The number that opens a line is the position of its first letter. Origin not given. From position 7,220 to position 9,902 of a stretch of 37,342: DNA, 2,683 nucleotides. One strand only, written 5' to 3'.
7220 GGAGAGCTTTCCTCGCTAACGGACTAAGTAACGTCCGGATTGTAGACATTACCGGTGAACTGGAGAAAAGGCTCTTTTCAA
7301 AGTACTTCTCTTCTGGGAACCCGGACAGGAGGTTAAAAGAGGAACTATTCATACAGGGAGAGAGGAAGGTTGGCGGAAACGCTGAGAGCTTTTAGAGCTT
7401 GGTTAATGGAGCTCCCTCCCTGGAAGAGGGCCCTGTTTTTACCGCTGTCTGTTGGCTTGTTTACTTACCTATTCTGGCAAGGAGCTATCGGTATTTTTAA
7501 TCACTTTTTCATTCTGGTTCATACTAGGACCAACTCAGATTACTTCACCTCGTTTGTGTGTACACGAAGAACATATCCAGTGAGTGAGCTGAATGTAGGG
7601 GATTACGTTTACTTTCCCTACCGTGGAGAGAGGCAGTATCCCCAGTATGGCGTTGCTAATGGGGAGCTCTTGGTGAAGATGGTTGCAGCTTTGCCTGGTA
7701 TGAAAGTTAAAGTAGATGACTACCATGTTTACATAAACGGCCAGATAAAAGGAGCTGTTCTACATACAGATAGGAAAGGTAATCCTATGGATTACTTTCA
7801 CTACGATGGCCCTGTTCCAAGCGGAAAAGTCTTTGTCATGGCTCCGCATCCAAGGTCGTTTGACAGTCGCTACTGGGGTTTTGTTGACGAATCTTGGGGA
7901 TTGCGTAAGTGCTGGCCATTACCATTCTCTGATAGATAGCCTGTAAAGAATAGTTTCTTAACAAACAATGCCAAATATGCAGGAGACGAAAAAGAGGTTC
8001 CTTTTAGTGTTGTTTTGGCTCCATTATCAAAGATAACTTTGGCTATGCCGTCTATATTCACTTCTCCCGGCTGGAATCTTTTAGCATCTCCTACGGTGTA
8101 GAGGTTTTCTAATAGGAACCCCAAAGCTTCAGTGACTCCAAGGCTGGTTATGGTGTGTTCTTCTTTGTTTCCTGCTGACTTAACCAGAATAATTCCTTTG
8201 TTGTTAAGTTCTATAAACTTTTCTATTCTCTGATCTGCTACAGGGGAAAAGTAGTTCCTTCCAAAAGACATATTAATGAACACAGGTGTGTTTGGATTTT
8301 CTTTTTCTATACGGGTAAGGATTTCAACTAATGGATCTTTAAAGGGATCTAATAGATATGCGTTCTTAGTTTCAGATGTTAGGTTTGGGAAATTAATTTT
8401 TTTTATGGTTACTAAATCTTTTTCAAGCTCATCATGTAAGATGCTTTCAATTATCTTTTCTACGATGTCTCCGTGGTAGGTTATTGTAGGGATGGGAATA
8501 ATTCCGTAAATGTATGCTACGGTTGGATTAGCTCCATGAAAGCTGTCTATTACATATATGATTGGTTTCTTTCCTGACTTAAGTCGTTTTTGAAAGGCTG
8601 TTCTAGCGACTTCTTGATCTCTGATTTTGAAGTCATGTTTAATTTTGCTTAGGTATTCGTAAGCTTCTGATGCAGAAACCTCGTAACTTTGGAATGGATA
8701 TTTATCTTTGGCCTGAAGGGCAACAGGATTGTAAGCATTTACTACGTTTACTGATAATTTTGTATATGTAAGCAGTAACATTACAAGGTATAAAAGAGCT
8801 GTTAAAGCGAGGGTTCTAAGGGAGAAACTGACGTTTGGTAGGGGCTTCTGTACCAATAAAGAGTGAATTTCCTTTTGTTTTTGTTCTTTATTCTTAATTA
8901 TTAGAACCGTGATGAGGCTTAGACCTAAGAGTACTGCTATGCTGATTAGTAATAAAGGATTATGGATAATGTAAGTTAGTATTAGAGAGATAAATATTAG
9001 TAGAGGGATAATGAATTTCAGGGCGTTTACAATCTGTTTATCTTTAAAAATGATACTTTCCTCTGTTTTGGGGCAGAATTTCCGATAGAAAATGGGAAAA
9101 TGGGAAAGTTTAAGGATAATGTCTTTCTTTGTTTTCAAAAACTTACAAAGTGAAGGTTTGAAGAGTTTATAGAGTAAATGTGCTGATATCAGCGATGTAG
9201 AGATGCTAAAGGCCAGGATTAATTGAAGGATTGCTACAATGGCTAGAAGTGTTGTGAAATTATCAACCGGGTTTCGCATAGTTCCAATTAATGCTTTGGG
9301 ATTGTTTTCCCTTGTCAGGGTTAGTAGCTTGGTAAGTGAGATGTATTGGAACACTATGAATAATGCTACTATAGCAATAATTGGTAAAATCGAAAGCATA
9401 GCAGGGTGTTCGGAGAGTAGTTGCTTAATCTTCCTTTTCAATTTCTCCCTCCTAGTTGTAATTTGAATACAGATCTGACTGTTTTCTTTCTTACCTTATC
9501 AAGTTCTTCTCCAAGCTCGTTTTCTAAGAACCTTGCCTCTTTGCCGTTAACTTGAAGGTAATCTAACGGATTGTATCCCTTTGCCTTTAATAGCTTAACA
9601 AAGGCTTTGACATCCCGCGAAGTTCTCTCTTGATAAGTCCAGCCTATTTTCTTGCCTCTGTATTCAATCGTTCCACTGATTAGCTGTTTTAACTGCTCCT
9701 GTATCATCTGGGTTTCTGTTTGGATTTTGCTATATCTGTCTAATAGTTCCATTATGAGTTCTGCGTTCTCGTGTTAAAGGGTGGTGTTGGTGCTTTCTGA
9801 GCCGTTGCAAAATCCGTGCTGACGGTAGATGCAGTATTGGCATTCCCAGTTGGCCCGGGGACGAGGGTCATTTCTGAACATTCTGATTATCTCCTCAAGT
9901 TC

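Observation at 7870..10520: Three-gene operon: Cas4-like Fe-S nuclease, a 104-aa protein and a polytopic-membrane S8 protease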

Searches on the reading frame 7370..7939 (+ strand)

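Call 3: search_protein_families(library=pfam, proteins=[window:7370-7939:+], max_evalue=0.1)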
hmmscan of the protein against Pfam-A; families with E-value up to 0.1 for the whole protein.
window:7370-7939:+ (189 aa): 1 family
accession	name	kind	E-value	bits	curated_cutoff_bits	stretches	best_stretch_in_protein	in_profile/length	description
PF10502.14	Peptidase_S26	-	1.8e-19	70.8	22.9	1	62-175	42-157/168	Signal peptidase, peptidase S26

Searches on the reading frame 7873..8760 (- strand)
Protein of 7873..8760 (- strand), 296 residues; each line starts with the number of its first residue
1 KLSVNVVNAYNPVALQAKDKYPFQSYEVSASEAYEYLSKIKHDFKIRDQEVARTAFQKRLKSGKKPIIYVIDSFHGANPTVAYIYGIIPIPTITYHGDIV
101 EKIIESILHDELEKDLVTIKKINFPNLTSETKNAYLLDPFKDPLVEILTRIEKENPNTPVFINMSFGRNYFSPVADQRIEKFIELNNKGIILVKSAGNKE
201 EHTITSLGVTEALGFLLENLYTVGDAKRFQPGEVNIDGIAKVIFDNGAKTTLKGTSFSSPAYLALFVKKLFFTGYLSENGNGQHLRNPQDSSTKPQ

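Call 28: search_solved_structures(query=A2, max_evalue=1, show_alignments=2)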
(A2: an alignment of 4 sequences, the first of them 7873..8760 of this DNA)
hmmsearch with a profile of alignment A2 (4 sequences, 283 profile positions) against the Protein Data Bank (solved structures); distinct sequences matched with E-value up to 1: 6.
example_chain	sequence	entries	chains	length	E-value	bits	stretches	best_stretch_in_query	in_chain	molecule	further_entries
2gko_A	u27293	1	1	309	0.032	16.6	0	158-200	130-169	microbial serine proteinases; subtilisin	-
9cp1_G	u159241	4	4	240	0.066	15.6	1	68-142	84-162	CRISPR system aCascade subunit Cas5 1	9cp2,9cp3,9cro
9crp_G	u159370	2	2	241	0.067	15.6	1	68-142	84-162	CRISPR system aCascade subunit Cas5 1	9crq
1b4a_A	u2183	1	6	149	0.093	15.1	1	148-221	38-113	ARGININE REPRESSOR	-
6wrv_D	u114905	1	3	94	0.14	14.6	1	36-107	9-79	Computationally designed protein 3DS18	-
4h6w_A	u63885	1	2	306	0.51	12.7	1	141-263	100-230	N-terminal cyanobactin protease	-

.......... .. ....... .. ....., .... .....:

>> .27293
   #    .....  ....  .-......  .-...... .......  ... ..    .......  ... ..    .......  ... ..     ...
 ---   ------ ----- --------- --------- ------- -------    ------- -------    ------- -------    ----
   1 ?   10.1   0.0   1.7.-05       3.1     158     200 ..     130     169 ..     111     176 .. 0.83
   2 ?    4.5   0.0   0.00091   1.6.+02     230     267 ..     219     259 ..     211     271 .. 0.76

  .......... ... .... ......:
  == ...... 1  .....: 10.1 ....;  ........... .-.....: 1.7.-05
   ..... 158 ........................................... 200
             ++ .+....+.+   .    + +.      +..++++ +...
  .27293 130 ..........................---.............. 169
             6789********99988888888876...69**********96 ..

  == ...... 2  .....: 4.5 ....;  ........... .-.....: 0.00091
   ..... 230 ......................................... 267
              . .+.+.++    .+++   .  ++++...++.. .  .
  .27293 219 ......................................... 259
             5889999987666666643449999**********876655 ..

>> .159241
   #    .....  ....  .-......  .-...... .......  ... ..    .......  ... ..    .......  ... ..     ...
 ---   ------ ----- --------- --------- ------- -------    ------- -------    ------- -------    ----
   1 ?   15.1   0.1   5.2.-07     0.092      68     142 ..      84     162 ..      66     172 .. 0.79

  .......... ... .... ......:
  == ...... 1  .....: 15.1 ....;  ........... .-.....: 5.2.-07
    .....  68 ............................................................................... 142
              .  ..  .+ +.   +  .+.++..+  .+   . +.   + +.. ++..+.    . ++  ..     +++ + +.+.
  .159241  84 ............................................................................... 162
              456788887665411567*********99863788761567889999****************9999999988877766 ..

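Call 38: search_protein_representatives(alignment_id=A2)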
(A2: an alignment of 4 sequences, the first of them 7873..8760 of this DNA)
Query: 4 sequences, 283 profile positions. Proteins with E-value up to 0.001 (for the whole library): 12; up to 1e-10: 9; up to 1e-30: 6. The best 12 are listed.
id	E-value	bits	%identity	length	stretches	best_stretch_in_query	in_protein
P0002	1.9e-152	522.7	-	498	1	2-282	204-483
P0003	4.3e-145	498.6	-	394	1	1-283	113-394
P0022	7.7e-117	405.9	-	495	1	2-275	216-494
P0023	5.5e-54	199.6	-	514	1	4-271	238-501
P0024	1.9e-40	155.2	-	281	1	21-273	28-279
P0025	1.5e-35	139.2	-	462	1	30-272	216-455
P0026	1.4e-28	116.3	-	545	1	36-268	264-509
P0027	4.7e-27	111.3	-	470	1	31-271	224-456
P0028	1.4e-22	96.6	-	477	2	146-269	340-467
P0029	3.6e-06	42.7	-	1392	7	154-243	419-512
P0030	5.1e-04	35.7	-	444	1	91-205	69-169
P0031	9.1e-04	34.9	-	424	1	139-202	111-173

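Call 42: search_protein_families(library=pfam, proteins=[P0022, P0023, P0024, P0025, P0026, P0027, P0028, P0030, P0031], max_evalue=0.1)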
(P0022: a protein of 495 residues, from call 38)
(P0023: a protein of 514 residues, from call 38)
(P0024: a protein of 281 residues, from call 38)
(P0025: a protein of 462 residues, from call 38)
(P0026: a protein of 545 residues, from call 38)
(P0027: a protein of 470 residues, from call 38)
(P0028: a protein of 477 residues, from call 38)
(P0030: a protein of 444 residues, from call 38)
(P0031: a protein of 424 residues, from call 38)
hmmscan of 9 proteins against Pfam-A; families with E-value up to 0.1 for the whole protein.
P0022 (495 aa): 0 families

P0023 (514 aa): 1 family
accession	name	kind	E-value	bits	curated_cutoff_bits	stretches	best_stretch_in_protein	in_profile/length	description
PF00082.27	Peptidase_S8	-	0.00012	21.9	21.8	1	380-431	103-155/288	Subtilase family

P0024 (281 aa): 2 families
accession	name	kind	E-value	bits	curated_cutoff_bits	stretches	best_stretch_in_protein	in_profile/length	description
PF00082.27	Peptidase_S8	-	8.6e-07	29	21.8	1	104-268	56-245/288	Subtilase family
PF00103.25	Hormone_1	-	0.082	13.1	22.7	0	17-63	21-64/215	Somatotropin hormone family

P0025 (462 aa): 3 families
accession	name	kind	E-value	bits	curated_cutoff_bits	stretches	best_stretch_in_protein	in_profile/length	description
PF00082.27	Peptidase_S8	-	0.0021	17.9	21.8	1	333-440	107-211/288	Subtilase family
PF13905.12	Thioredoxin_8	-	0.02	15.7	27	0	321-356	19-54/94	Thioredoxin-like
PF09954.14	DUF2188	-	0.094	13.3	22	0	235-259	25-49/62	Uncharacterized protein conserved in bacteria (DUF2188)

P0026 (545 aa): 2 families
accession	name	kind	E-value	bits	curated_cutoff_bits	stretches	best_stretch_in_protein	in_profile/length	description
PF04748.18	Polysacc_deac_2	-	0.0041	16.7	27.5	1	347-403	152-208/212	Divergent polysaccharide deacetylase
PF00082.27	Peptidase_S8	-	0.0075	16.1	21.8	0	390-442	103-155/288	Subtilase family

P0027 (470 aa): 0 families

P0028 (477 aa): 0 families

P0030 (444 aa): 3 families
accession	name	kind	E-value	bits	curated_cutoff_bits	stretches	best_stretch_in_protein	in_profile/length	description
PF00082.27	Peptidase_S8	-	5.8e-24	85.3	21.8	1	107-275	93-282/288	Subtilase family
PF08271.17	Zn_Ribbon_TF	-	0.015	15.2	29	1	391-420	1-29/43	TFIIB zinc-binding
PF19134.6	DUF5817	-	0.098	13.1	31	0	393-422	6-33/57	Domain of unknown function (DUF5817)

P0031 (424 aa): 1 family
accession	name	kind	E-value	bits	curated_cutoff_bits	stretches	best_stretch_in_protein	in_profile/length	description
PF00082.27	Peptidase_S8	-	4e-29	102.3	21.8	1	80-282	52-274/288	Subtilase family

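Call 47: find_related_loci(query=A2, collection=metagenome_contigs, flank=6000)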
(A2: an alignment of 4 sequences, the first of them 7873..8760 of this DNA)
Query A2 (296 aa) in metagenome_contigs; peptide patterns used: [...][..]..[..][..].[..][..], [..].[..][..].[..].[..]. (x = any residue, [..] = any of these).
161 stretches matched a pattern; 3 encode a relative of the query (tblastn E <= 1e-3); 3 distinct loci.
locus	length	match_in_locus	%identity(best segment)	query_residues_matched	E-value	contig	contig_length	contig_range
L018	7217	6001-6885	85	2-296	1e-174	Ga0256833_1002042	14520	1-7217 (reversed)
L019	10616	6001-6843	55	1-281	2e-93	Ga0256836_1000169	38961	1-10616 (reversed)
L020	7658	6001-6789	35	6-264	1e-35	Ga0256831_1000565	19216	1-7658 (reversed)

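Call 48: find_related_loci(query=A2, collection=genome_contigs, flank=8000)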
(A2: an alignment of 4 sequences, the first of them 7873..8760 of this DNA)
Query A2 (296 aa) in genome_contigs; peptide patterns used: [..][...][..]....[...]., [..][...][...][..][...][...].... (x = any residue, [..] = any of these).
30 stretches matched a pattern, but none encodes a relative of the query by tblastn (E <= 1e-3).

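Call 54: find_homologous_proteins(query=A6, max_evalue=0.001)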
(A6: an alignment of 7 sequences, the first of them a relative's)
Query A6 (7 sequences) (514 aa, profile of the alignment): 2 proteins with E <= 0.001 among 8000 candidates.
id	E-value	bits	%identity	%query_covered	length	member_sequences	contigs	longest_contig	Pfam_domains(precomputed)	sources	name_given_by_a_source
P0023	2.4e-185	635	100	100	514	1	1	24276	-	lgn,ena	-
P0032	3.5e-118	414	55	94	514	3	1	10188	-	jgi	-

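Call 55: find_encoding_contigs(protein=P0023, flank=10000, max_places=2)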
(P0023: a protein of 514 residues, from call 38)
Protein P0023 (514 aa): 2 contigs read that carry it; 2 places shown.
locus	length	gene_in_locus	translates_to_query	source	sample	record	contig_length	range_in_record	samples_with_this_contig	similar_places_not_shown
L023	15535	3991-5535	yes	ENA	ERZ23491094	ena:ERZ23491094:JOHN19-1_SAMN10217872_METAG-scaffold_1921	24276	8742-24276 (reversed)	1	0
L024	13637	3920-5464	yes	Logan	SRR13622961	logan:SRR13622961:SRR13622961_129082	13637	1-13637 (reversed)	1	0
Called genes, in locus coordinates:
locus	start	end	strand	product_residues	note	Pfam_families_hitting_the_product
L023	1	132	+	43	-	?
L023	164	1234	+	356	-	-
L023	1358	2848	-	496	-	-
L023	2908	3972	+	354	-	-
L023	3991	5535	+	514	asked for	-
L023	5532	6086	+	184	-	-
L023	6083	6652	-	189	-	PF10502:Peptidase_S26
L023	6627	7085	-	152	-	-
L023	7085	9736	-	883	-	PF11130:TraC_F_IV, PF12846:AAA_10 (weak), PF19044:P-loop_TraG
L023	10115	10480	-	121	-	-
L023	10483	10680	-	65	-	-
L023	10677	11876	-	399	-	PF10411:DsbC_N, PF00462:Glutaredoxin (faint), PF01323:DSBA (faint), PF13098:Thioredoxin_2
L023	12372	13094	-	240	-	-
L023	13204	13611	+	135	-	PF06094:GGACT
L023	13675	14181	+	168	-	-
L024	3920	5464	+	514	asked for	-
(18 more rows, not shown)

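Call 56: find_encoding_contigs(protein=P0032, flank=10000, max_places=2)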
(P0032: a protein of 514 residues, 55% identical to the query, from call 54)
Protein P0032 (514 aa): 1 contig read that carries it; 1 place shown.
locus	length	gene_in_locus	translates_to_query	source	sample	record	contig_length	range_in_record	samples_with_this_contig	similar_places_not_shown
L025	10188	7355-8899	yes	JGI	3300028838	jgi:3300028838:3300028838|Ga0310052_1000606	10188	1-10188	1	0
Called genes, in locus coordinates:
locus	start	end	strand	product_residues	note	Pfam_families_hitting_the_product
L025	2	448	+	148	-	?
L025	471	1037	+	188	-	PF18181:SLATT_1, PF14015:DUF4231, PF18184:SLATT_3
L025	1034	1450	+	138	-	PF08937:ThsB_TIR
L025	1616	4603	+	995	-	PF02384:N6_Mtase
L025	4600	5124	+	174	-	PF00565:SNase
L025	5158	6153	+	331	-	PF14279:HNH_5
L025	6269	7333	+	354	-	-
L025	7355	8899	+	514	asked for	-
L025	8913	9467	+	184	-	-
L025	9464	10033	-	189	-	PF10502:Peptidase_S26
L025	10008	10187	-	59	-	?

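Call 82: search_dna_similar(query=window:7873-8760:-, collection=plasmids, mode=protein, max_evalue=0.001, max_rows=15)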
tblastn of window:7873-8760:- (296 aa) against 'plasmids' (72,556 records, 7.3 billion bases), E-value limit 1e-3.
Records with a match: 1; places in all: 1; records where one place covers at least 80% of the query: 0.
Best place of each record, by identity: <60% 1.
By first word of the organism name: Thermovibrio 1.
By predicted mobility (MOB-suite, as given by PLSDB): non-mobilizable 1.
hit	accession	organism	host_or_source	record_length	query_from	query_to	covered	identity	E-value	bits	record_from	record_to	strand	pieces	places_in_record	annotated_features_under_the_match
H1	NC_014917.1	Thermovibrio ammonificans HB-1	walls of an active deep-sea ...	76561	34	269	80%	28.5%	1e-9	66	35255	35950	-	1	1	hypothetical protein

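Call 85: get_annotated_region(hit=H1, flank=9000)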
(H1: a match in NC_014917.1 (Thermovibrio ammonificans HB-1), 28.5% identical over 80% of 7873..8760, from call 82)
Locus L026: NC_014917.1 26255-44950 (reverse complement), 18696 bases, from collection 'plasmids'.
description: Thermovibrio ammonificans HB-1 plasmid pTHEAM01, complete sequence
organism: Thermovibrio ammonificans HB-1 (NCBI taxid 648996)
taxonomy: Bacteria; Aquificota; Aquificia; Desulfurobacteriales; Desulfurobacteriaceae; Thermovibrio; Thermovibrio ammonificans; Thermovibrio ammonificans HB-1
host: -; source: walls of an active deep-sea hydrothermal vent chimney on the East Pacific Rise at 9 degrees 50' N; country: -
typing (MOB-suite, as given by PLSDB): non-mobilizable; mating-pair formation MPF_F
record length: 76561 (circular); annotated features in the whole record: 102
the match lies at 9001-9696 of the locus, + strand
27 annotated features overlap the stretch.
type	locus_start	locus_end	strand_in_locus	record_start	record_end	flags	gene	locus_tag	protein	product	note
CDS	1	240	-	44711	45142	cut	-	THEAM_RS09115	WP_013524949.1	hypothetical protein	-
CDS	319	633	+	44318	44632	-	-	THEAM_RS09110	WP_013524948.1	hypothetical protein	-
CDS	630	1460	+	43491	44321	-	-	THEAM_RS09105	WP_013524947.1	type-F conjugative transfer system secretin TraK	-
CDS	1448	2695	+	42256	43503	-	-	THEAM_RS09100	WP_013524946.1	TrbI/VirB10 family protein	-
CDS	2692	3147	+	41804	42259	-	-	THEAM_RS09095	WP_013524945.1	hypothetical protein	-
CDS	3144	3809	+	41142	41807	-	-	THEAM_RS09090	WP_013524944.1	hypothetical protein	-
CDS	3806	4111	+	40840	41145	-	-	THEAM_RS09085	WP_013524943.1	hypothetical protein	-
CDS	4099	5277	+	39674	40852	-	-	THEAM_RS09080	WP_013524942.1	HD domain-containing protein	-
CDS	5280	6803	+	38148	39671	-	-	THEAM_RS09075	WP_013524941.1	hypothetical protein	-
CDS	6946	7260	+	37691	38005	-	-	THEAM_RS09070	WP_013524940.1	hypothetical protein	-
CDS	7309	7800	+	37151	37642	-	-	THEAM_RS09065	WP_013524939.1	PIN domain-containing protein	-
CDS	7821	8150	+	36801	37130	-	-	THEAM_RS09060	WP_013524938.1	hypothetical protein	-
CDS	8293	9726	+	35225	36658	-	-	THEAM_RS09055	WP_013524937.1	hypothetical protein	-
CDS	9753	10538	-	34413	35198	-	-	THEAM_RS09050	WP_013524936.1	hypothetical protein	-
CDS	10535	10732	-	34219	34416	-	-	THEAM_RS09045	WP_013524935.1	hypothetical protein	-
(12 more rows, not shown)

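Call 90: find_related_loci(query=A2, collection=viral_contigs, flank=6000)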
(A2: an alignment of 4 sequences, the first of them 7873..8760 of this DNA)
Query A2 (296 aa) in viral_contigs; peptide patterns used: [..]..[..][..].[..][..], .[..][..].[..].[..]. (x = any residue, [..] = any of these).
47 stretches matched a pattern, but none encodes a relative of the query by tblastn (E <= 1e-3).

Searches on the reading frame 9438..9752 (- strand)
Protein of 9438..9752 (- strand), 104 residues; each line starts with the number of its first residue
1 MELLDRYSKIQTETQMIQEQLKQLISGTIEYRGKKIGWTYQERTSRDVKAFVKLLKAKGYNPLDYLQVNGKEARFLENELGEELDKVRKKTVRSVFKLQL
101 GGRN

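Call 3: search_protein_families(library=pfam, proteins=[window:9438-9752:-], max_evalue=0.1)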
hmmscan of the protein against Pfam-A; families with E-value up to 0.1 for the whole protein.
window:9438-9752:- (104 aa): 3 families
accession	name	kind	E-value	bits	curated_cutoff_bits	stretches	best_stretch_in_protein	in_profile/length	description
PF16740.10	SKA2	-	0.058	13.6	30.1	0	1-25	41-65/110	Spindle and kinetochore-associated protein 2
PF09755.14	DUF2046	-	0.061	12.9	24.7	0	3-99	184-277/305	Uncharacterized conserved protein H4 (DUF2046)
PF23338.1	PTHB1_hp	-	0.064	14.1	27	0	2-57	9-63/104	PTHB1 hairpin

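Call 4: search_protein_families(library=padloc, proteins=[window:9438-9752:-], max_evalue=0.1)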
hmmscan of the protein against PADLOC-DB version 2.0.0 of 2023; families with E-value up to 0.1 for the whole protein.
window:9438-9752:- (104 aa): 0 families

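Call 9: search_protein_families(library=ncbifam, proteins=[window:9438-9752:-], max_evalue=0.1)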
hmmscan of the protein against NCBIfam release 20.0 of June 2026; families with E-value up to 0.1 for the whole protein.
window:9438-9752:- (104 aa): 1 family
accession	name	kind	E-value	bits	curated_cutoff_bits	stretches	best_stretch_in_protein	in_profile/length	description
NF037966.1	HetP_family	subfamily_domain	0.00098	18.7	45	1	50-66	35-51/63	HetP family heterocyst commitment protein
